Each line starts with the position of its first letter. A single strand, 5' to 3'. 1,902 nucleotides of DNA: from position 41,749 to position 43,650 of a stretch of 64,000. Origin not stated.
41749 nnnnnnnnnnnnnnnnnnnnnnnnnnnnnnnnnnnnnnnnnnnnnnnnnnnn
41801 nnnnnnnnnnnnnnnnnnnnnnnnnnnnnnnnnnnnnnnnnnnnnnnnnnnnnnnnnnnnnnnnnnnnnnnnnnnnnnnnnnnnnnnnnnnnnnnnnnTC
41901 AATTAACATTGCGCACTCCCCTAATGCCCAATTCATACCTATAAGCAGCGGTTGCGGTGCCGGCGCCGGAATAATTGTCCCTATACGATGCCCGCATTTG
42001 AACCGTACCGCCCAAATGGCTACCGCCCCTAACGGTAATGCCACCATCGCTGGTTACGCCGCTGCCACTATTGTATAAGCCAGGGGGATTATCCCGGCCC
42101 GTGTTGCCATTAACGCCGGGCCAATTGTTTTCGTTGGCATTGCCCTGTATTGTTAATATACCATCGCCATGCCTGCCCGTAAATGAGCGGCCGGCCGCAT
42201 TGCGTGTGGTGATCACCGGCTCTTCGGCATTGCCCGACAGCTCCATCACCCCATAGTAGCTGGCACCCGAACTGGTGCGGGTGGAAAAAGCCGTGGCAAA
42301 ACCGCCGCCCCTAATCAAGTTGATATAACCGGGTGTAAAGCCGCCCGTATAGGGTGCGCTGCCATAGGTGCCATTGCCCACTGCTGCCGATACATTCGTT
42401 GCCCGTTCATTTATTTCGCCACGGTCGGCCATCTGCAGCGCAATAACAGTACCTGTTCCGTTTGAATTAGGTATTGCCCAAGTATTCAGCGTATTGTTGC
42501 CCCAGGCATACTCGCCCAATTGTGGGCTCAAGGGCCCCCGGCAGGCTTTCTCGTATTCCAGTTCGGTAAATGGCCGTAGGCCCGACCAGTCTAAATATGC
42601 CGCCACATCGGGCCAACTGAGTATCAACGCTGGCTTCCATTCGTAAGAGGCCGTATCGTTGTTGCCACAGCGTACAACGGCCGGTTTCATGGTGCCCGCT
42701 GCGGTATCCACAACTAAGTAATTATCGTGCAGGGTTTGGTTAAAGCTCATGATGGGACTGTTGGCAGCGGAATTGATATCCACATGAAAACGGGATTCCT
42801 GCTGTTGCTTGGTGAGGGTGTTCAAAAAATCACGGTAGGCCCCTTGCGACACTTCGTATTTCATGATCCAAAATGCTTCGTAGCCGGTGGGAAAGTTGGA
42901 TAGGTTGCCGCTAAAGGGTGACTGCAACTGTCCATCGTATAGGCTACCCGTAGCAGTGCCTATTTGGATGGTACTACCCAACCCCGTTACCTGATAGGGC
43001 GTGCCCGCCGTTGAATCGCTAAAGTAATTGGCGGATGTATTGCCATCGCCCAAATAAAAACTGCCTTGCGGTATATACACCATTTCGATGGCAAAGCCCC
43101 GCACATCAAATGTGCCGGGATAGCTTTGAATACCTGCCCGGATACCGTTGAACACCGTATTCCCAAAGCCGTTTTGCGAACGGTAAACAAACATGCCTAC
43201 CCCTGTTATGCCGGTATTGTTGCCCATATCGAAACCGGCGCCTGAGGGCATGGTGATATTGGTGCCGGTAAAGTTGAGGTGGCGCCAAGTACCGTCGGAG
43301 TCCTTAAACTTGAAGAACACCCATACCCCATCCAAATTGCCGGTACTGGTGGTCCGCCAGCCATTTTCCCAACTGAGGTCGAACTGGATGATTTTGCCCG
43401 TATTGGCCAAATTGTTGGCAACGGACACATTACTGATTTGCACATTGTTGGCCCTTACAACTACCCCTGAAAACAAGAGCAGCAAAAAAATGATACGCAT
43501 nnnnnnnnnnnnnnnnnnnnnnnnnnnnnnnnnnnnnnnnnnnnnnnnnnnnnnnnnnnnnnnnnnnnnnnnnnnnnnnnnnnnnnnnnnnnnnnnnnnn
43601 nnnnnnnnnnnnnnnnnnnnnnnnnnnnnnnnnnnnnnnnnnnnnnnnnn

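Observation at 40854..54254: Conserved upstream box links the CDCL operon, the FGE/YNGG operon, the kinase-regulator operon and the giant protein gene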

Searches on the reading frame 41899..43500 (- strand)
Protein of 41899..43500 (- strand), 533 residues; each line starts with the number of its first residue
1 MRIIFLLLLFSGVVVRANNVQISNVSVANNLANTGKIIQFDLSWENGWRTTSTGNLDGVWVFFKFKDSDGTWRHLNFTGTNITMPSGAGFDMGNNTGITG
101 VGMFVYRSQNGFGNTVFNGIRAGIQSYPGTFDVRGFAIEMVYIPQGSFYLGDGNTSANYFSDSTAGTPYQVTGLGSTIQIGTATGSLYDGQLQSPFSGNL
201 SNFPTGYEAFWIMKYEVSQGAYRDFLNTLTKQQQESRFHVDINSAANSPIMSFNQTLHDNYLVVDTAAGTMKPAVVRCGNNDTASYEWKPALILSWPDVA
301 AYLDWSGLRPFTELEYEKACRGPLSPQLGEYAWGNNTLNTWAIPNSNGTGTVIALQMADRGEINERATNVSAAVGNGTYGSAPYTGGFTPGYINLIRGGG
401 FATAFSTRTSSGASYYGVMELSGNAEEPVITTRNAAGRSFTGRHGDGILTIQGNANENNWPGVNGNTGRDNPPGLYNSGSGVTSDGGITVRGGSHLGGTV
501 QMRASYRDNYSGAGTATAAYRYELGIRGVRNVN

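Call 15: search_protein_families(library=pfam, proteins=[window:41899-43500:-], max_evalue=0.001)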
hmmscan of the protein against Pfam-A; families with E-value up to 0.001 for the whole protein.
window:41899-43500:- (533 aa): 1 family
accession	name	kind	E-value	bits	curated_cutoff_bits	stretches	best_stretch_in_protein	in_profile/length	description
PF03781.23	FGE-sulfatase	-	9.2e-16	58.7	23.3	1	208-340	35-140/255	Sulfatase-modifying factor enzyme 1-like domain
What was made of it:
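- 41090..43500 (-): Target operon 2: FGE-sulfatase-domain protein (41899-43500) plus a YNGG-repeat protein (41090-41902). Pfam PF03781 (call 15).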

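Call 22: find_encoding_contigs(protein=window:41899-43500:-, flank=10000, max_places=6)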
Protein window:41899-43500:- (533 aa): 1 contig read that carries it; 1 place shown.
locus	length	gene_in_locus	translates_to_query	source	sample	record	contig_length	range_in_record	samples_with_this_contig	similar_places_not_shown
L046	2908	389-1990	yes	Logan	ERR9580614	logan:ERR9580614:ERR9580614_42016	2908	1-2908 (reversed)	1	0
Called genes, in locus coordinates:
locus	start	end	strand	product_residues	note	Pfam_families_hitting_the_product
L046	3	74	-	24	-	?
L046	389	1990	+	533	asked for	PF03781:FGE-sulfatase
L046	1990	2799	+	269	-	-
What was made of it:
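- Tried and rejected: (3) Exact-protein look-up of the window's FGE gene (call 22).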

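Call 23: find_homologous_proteins(query=window:41899-43500:-, max_evalue=1e-10)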
Query window:41899-43500:- (533 aa): 2822 proteins with E <= 1e-10 among 8000 candidates; the best 120 are listed.
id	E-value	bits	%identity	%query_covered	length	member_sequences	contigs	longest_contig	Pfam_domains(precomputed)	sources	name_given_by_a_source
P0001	0.0e+0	1192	98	100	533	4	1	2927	PF03781.23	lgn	-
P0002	0.0e+0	1029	84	100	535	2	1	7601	PF03781.23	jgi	jgi:Sulfatase-modifying factor enzyme 1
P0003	3.1e-199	681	61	100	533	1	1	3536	PF03781.23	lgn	-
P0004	1.3e-194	666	61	99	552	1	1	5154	PF03781.23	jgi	jgi:formylglycine-generating enzyme required for sulfatase activity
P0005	1.2e-188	646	58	100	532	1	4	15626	PF03781.23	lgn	-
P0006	1.3e-187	643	58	100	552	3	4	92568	PF03781.23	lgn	-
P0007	3.0e-185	635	57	99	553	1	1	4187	PF03781.23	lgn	-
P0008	1.5e-159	550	52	100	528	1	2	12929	PF03781.23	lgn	-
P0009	4.0e-158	546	52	100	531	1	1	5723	PF03781.23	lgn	-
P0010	8.8e-158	545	53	100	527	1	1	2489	PF03781.23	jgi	jgi:formylglycine-generating enzyme required for sulfatase activity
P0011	1.9e-157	543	52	100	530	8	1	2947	PF03781.23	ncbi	-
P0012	1.5e-156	540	51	100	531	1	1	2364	PF03781.23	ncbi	-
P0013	2.8e-156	540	52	100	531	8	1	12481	PF03781.23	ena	-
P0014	6.7e-155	535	51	100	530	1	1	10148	PF03781.23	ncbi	-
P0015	1.2e-154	534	51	100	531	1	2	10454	PF03781.23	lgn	-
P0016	2.8e-152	526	53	99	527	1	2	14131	PF03781.23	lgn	-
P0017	3.9e-152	526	51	97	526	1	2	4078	PF03781.23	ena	-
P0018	4.1e-152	526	52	100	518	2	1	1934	PF03781.23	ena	-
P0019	9.3e-152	525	51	100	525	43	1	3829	PF03781.23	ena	-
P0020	3.9e-150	519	51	100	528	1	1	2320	PF03781.23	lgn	-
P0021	3.4e-149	516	49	100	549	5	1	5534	PF03781.23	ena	-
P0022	3.6e-148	513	51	98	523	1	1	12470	PF03781.23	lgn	-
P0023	5.3e-145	502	50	100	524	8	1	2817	PF03781.23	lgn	-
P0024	1.0e-144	501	51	99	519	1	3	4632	PF03781.23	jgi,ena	-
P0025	1.4e-144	501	50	98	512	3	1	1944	PF03781.23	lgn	-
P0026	1.0e-142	495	50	94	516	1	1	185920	PF03781.23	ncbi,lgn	ncbi:MAG: SUMF1/EgtB/PvdO family nonheme iron enzyme [Bacteroidota bacterium]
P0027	3.0e-142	493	51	98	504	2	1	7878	PF03781.23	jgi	jgi:formylglycine-generating enzyme required for sulfatase activity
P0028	1.0e-141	492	48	99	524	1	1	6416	PF03781.23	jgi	jgi:formylglycine-generating enzyme required for sulfatase activity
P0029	3.4e-141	490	48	100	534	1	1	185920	PF03781.23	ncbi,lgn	ncbi:MAG: SUMF1/EgtB/PvdO family nonheme iron enzyme [Bacteroidota bacterium]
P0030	1.8e-140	487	48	99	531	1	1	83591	PF03781.23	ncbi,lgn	-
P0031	3.1e-139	483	50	99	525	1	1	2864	PF03781.23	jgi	jgi:formylglycine-generating enzyme required for sulfatase activity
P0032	2.1e-138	481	50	100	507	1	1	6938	PF03781.23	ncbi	-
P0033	3.0e-138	480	49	97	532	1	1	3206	PF03781.23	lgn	-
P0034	9.7e-138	478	48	100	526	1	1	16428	PF03781.23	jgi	jgi:formylglycine-generating enzyme required for sulfatase activity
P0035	1.3e-137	478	48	100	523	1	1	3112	PF03781.23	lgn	-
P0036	7.0e-137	476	48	100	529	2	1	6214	PF03781.23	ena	-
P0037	9.9e-137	475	48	100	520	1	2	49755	PF03781.23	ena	-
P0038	4.9e-134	466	48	100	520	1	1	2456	PF03781.23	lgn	-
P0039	7.9e-134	465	50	92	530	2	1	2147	PF03781.23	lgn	-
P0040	5.3e-130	453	46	99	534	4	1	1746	PF03781.23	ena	-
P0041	2.4e-129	451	46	99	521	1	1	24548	PF03781.23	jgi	jgi:formylglycine-generating enzyme required for sulfatase activity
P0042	4.0e-129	450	47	99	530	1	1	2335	PF03781.23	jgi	jgi:formylglycine-generating enzyme required for sulfatase activity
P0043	6.0e-128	446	47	99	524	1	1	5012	PF03781.23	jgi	jgi:formylglycine-generating enzyme required for sulfatase activity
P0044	1.6e-121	425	48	100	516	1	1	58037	PF03781.23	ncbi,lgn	ncbi:MAG: SUMF1/EgtB/PvdO family nonheme iron enzyme [Bacteroidota bacterium]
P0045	8.6e-120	419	45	100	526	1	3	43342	PF03781.23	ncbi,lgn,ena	-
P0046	1.7e-119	418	43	100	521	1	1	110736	PF03781.23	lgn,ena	-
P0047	1.9e-118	415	44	99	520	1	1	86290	PF03781.23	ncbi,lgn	ncbi:MAG: SUMF1/EgtB/PvdO family nonheme iron enzyme [Chitinophagaceae bacterium]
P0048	6.9e-118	413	44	100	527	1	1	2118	PF03781.23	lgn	-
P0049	1.2e-115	405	44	100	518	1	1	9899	PF03781.23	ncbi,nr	ncbi:MAG: SUMF1/EgtB/PvdO family nonheme iron enzyme [Dinghuibacter sp.]|nr:SUMF1/EgtB/PvdO family n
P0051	2.0e-113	398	43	98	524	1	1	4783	PF03781.23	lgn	-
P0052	7.2e-113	396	44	97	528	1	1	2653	PF03781.23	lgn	-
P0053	5.1e-104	367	46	81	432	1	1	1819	PF03781.23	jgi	jgi:hypothetical protein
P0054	9.2e-100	353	41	100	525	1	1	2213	PF03781.23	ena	-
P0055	3.0e-98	348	40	96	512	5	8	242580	PF03781.23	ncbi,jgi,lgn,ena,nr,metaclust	ncbi:MAG: hypothetical protein LCH37_09345 [Bacteroidetes bacterium]|nr:hypothetical protein [Bacter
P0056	7.6e-97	343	40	99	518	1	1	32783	PF03781.23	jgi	jgi:formylglycine-generating enzyme required for sulfatase activity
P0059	1.1e-95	340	41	99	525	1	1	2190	PF03781.23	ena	-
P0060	1.5e-95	339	42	90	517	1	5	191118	PF03781.23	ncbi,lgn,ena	-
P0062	2.1e-94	335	42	92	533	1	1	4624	PF03781.23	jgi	jgi:hypothetical protein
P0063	1.0e-93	333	42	95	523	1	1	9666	PF03781.23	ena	-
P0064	1.1e-92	330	41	95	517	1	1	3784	PF03781.23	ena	-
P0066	1.4e-92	329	40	86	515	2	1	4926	PF03781.23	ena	-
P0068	5.1e-92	327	40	99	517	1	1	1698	PF03781.23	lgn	-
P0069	6.3e-92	327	43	92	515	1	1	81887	PF03781.23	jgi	-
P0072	7.2e-91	324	41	87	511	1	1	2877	PF03781.23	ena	-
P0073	1.2e-90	323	41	80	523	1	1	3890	PF03781.23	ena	-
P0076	2.8e-90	322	40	97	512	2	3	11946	PF03781.23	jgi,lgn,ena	-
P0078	5.5e-90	321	42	87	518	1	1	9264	PF03781.23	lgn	-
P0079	7.0e-90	320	41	96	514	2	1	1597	PF03781.23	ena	-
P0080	9.0e-90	320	40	99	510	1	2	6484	PF03781.23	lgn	-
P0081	1.0e-89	320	38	99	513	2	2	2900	PF03781.23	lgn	-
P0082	1.1e-89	320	41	99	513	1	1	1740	PF03781.23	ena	-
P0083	4.1e-89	318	40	99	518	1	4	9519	PF03781.23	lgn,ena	-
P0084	4.8e-89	318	40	100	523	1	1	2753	PF03781.23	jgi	-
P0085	1.1e-88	317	41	95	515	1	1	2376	PF03781.23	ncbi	-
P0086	1.1e-88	316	44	83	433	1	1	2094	PF03781.23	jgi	jgi:formylglycine-generating enzyme required for sulfatase activity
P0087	1.5e-88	316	39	100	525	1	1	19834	PF03781.23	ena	-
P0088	2.1e-88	316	41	93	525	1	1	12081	PF03781.23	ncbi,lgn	-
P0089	2.7e-88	315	41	86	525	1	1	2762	PF03781.23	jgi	jgi:formylglycine-generating enzyme required for sulfatase activity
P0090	3.9e-88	315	39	99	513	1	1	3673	PF03781.23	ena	-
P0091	2.4e-87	312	40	99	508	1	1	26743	PF03781.23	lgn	-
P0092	3.7e-87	311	42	88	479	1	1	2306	PF03781.23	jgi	jgi:formylglycine-generating enzyme required for sulfatase activity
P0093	4.1e-87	311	47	74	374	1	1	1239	PF03781.23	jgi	jgi:formylglycine-generating enzyme required for sulfatase activity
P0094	5.4e-87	311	40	99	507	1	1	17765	PF03781.23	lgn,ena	-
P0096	1.1e-86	310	39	100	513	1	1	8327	PF03781.23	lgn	-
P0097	2.3e-86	309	39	97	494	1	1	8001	PF03781.23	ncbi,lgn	-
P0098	1.2e-85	306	38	99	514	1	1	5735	PF03781.23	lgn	-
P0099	1.2e-85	306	41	88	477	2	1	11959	PF03781.23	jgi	jgi:hypothetical protein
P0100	1.6e-85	306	41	95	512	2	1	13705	PF03781.23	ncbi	-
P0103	2.7e-85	305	41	86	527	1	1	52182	PF03781.23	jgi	jgi:formylglycine-generating enzyme required for sulfatase activity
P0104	2.7e-85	305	40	93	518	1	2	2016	PF03781.23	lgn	-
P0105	2.9e-85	305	36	100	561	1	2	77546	PF03781.23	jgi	-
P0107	5.4e-85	304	47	74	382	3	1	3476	PF03781.23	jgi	jgi:formylglycine-generating enzyme required for sulfatase activity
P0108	6.7e-85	304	39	93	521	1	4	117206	PF03781.23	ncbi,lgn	-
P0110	8.5e-85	304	39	99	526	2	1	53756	PF03781.23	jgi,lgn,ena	-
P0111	1.1e-84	303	38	99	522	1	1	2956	PF03781.23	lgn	-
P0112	2.4e-84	302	37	97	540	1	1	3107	PF03781.23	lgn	-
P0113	2.7e-84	302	39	99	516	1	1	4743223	PF03781.23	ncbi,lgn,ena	-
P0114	2.7e-84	302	40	95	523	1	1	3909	PF03781.23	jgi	jgi:formylglycine-generating enzyme required for sulfatase activity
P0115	4.4e-84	301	40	99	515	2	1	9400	PF03781.23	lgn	-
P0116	7.6e-84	301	40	98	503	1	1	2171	PF03781.23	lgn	-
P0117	8.4e-84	300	40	99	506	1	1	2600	PF03781.23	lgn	-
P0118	1.2e-83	300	39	99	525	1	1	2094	PF03781.23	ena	-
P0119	1.8e-83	299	39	89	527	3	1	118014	PF03781.23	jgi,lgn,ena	-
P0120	2.5e-83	299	38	97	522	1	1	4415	PF03781.23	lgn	-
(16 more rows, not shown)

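Call 24: find_encoding_contigs(protein=P0002, flank=10000, max_places=3)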
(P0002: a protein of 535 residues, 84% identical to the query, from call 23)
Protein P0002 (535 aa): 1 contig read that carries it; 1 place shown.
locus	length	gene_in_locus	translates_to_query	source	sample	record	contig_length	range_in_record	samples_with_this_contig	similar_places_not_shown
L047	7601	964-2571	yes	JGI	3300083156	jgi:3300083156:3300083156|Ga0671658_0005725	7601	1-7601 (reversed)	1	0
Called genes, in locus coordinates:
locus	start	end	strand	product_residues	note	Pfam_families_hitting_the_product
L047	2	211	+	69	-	?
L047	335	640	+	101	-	-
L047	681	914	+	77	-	-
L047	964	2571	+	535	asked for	PF03781:FGE-sulfatase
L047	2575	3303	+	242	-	-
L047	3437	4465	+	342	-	-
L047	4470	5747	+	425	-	-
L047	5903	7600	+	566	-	?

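Call 25: find_encoding_contigs(protein=P0006, flank=10000, max_places=3)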
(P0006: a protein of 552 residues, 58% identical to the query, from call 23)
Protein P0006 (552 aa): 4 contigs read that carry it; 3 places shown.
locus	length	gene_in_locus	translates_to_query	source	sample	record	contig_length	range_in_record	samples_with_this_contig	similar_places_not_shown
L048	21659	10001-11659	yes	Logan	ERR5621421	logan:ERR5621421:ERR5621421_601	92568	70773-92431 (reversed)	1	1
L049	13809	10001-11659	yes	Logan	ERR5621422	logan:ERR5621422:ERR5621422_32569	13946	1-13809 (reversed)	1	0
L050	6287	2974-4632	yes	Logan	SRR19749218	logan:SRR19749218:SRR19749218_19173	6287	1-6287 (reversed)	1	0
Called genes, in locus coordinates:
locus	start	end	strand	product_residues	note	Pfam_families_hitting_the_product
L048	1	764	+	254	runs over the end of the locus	PF12811:BaxI_1, PF01027:Bax1-I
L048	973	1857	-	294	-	PF13302:Acetyltransf_3, PF00583:Acetyltransf_1, PF13508:Acetyltransf_7, PF08445:FR47 (weak), PF13673:Acetyltransf_10 (weak), PF01451:LMWPc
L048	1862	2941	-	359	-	PF01758:SBF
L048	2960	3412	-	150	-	PF00583:Acetyltransf_1, PF13508:Acetyltransf_7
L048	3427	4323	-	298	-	PF01135:PCMT, PF01209:Ubie_methyltran, PF06325:PrmA (weak), PF13489:Methyltransf_23, PF13649:Methyltransf_25, PF13847:Methyltransf_31, PF08241:Methyltransf_11, PF08242:Methyltransf_12, +2 more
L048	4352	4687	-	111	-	PF01022:HTH_5, PF01047:MarR (weak), PF12802:MarR_2 (weak), PF12840:HTH_20, PF13412:HTH_24 (weak)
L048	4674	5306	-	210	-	PF13489:Methyltransf_23, PF05175:MTS (weak), PF13847:Methyltransf_31, PF08241:Methyltransf_11, PF08242:Methyltransf_12, PF13649:Methyltransf_25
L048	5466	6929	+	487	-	-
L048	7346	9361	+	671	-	PF13424:TPR_12 (faint), PF00515:TPR_1 (faint), PF07719:TPR_2 (faint), PF13176:TPR_7 (faint), PF07536:HWE_HK (weak), PF07568:HisKA_2, PF13581:HATPase_c_2, PF02518:HATPase_c, +3 more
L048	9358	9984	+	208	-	PF00072:Response_reg, PF08281:Sigma70_r4_2 (faint), PF00196:GerE, PF13384:HTH_23 (weak)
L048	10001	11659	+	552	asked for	PF03781:FGE-sulfatase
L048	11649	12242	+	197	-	-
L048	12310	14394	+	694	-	PF05658:YadA_head (weak)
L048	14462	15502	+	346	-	-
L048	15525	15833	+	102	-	-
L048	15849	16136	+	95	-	-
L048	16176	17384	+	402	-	-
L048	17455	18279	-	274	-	PF25025:EF-Ts_N (weak), PF00889:EF_TS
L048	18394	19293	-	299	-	PF00318:Ribosomal_S2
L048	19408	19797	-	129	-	PF00380:Ribosomal_S9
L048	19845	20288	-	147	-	PF00572:Ribosomal_L13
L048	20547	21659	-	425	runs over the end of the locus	PF13385:Laminin_G_3, PF18962:Por_Secre_tail (weak)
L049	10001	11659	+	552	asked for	PF03781:FGE-sulfatase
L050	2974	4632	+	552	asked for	PF03781:FGE-sulfatase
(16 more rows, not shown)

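Call 26: find_encoding_contigs(protein=P0005, flank=10000, max_places=3)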
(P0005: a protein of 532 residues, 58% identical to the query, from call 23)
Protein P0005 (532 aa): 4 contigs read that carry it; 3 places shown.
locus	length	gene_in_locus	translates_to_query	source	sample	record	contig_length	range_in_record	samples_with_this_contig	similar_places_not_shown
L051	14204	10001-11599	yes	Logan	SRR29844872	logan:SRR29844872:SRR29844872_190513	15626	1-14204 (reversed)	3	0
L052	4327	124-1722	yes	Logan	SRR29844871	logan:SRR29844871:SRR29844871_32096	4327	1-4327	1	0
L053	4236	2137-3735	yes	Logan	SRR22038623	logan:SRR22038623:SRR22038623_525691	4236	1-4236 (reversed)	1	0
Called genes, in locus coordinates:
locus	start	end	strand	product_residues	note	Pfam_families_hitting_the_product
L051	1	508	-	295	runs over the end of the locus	PF13302:Acetyltransf_3, PF00583:Acetyltransf_1, PF13673:Acetyltransf_10 (weak), PF13508:Acetyltransf_7, PF01451:LMWPc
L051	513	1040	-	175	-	PF00583:Acetyltransf_1, PF13673:Acetyltransf_10 (weak), PF13508:Acetyltransf_7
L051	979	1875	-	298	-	PF01135:PCMT, PF01209:Ubie_methyltran, PF06325:PrmA, PF13489:Methyltransf_23, PF13649:Methyltransf_25, PF13847:Methyltransf_31, PF08241:Methyltransf_11, PF08242:Methyltransf_12, +1 more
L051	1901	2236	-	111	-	PF01022:HTH_5, PF01047:MarR (weak), PF12802:MarR_2 (weak), PF12840:HTH_20, PF13412:HTH_24 (faint)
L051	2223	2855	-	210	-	PF13489:Methyltransf_23, PF13847:Methyltransf_31, PF08241:Methyltransf_11, PF08242:Methyltransf_12, PF13649:Methyltransf_25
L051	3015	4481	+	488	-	-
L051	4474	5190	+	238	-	PF19458:DUF5995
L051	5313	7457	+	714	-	PF00515:TPR_1 (faint), PF07719:TPR_2 (faint), PF13181:TPR_8 (faint), PF13424:TPR_12 (weak), PF07536:HWE_HK (weak), PF07568:HisKA_2, PF13581:HATPase_c_2 (weak), PF02518:HATPase_c (weak), +1 more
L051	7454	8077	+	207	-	PF00072:Response_reg, PF00196:GerE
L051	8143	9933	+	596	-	PF26696:PTL_trimer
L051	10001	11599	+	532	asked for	PF03781:FGE-sulfatase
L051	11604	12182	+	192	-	-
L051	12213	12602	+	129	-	-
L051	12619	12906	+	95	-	-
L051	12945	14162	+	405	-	-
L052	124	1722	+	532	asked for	PF03781:FGE-sulfatase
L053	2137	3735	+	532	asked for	PF03781:FGE-sulfatase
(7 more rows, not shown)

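Call 53: search_protein_families(library=ncbifam, proteins=[window:41899-43500:-, L051:8143-9933:+, L048:12310-14394:+, L048:14462-15502:+], max_evalue=0.001)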
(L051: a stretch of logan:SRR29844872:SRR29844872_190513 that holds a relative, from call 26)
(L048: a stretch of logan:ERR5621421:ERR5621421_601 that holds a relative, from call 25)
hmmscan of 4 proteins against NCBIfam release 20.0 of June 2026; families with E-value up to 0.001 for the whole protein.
window:41899-43500:- (533 aa): 0 families

L051:8143-9933:+ (596 aa): 0 families

L048:12310-14394:+ (694 aa): 4 families
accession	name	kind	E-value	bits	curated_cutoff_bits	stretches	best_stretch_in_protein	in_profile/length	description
NF033481.2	auto_Ata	exception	3.6e-10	37.8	2500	2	292-419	544-670/1862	trimeric autotransporter adhesin Ata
NF040984.1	BimA_first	exception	1.1e-09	37.8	800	2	246-380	263-386/517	trimeric autotransporter actin-nucleating factor BimA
NF033478.1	YadA_autotrans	exception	1.7e-08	33.9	750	0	299-415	95-211/459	trimeric autotransporter adhesin YadA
NF033477.2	EmaA_autotrans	exception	2.6e-05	21.7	3000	2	383-470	144-231/2100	collagen-binding adhesin autotransporter EmaA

L048:14462-15502:+ (346 aa): 0 families

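Call 57: find_encoding_contigs(protein=P0008, flank=10000, max_places=1)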
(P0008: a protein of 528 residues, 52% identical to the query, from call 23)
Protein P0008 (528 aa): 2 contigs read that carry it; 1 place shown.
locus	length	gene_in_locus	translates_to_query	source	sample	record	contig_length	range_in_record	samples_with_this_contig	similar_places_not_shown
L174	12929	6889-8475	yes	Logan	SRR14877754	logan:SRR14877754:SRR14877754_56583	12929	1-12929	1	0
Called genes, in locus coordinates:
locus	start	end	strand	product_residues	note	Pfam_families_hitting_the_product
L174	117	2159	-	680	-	PF01807:Zn_ribbon_DnaG, PF08275:DNAG_N, PF01751:Toprim, PF13155:Toprim_2, PF13362:Toprim_3 (weak), PF13662:Toprim_4, PF28534:DUF8430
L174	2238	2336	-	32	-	-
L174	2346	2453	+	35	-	-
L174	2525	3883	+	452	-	PF26696:PTL_trimer, PF13884:Peptidase_S74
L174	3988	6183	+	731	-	PF13181:TPR_8 (faint), PF13424:TPR_12 (weak), PF17874:TPR_MalT (weak), PF07536:HWE_HK (weak), PF07568:HisKA_2, PF02518:HATPase_c, PF13581:HATPase_c_2 (weak)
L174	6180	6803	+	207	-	PF00072:Response_reg, PF13412:HTH_24 (faint), PF00196:GerE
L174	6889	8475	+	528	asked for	PF03781:FGE-sulfatase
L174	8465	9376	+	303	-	-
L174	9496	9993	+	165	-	-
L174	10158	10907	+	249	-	-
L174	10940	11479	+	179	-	-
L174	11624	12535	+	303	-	-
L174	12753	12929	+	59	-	?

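Call 58: find_encoding_contigs(protein=P0026, flank=10000, max_places=1)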
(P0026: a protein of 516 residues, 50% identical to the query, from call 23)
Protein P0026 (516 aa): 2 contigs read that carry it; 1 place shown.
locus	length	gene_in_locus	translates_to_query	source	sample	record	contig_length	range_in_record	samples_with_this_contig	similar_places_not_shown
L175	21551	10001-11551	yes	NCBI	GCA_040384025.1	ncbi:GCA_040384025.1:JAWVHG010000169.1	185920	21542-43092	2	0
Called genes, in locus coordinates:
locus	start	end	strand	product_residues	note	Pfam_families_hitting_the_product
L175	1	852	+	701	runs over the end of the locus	PF00488:MutS_V, PF20297:MSSS (weak)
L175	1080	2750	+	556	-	PF26696:PTL_trimer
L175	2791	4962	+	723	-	PF13424:TPR_12 (faint), PF00515:TPR_1 (faint), PF07719:TPR_2 (faint), PF13374:TPR_10 (faint), PF07536:HWE_HK (weak), PF07568:HisKA_2, PF13581:HATPase_c_2 (weak), PF02518:HATPase_c, +1 more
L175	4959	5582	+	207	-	PF00072:Response_reg, PF00196:GerE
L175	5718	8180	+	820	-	PF12768:Rax2 (faint), PF24681:Kelch_KLHDC2_KLHL20_DRC7 (faint)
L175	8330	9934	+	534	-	PF03781:FGE-sulfatase (weak)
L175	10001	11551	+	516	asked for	PF03781:FGE-sulfatase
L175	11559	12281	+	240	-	-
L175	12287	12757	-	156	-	-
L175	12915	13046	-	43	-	-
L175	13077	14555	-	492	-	PF03853:YjeF_N, PF01256:Carb_kinase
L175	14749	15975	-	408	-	PF00144:Beta-lactamase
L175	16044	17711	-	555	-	PF14520:HHH_5 (faint), PF14716:HHH_8, PF02811:PHP (weak)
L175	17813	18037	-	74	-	-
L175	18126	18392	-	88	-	PF01016:Ribosomal_L27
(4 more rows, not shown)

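Call 59: find_encoding_contigs(protein=P0030, flank=10000, max_places=1)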
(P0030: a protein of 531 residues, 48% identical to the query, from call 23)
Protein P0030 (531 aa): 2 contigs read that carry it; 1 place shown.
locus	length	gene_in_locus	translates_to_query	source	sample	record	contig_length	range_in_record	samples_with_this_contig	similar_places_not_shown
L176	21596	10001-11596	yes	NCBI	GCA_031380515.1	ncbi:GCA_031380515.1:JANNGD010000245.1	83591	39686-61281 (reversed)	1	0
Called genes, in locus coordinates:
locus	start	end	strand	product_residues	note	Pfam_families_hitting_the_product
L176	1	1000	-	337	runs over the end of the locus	PF01018:GTP1_OBG, PF01926:MMR_HSR1, PF02421:FeoB_N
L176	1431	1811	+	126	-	-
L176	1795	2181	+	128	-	-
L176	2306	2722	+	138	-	PF22311:DUF6970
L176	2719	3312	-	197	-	PF00132:Hexapep (weak), PF25087:GMPPB_C (weak), PF25084:LbH_EIF2B (weak), PF00132:Hexapep, PF14602:Hexapep_2 (weak)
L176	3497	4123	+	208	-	-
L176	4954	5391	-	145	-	PF03061:4HBT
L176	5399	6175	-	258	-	PF00378:ECH_1, PF16113:ECH_2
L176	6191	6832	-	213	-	PF02308:MgtC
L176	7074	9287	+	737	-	PF07568:HisKA_2, PF13581:HATPase_c_2 (weak), PF02518:HATPase_c (weak)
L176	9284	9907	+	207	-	PF00072:Response_reg, PF00196:GerE, PF08281:Sigma70_r4_2 (faint)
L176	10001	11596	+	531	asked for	PF03781:FGE-sulfatase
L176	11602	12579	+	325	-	-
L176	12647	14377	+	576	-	PF05658:YadA_head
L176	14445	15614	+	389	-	PF26696:PTL_trimer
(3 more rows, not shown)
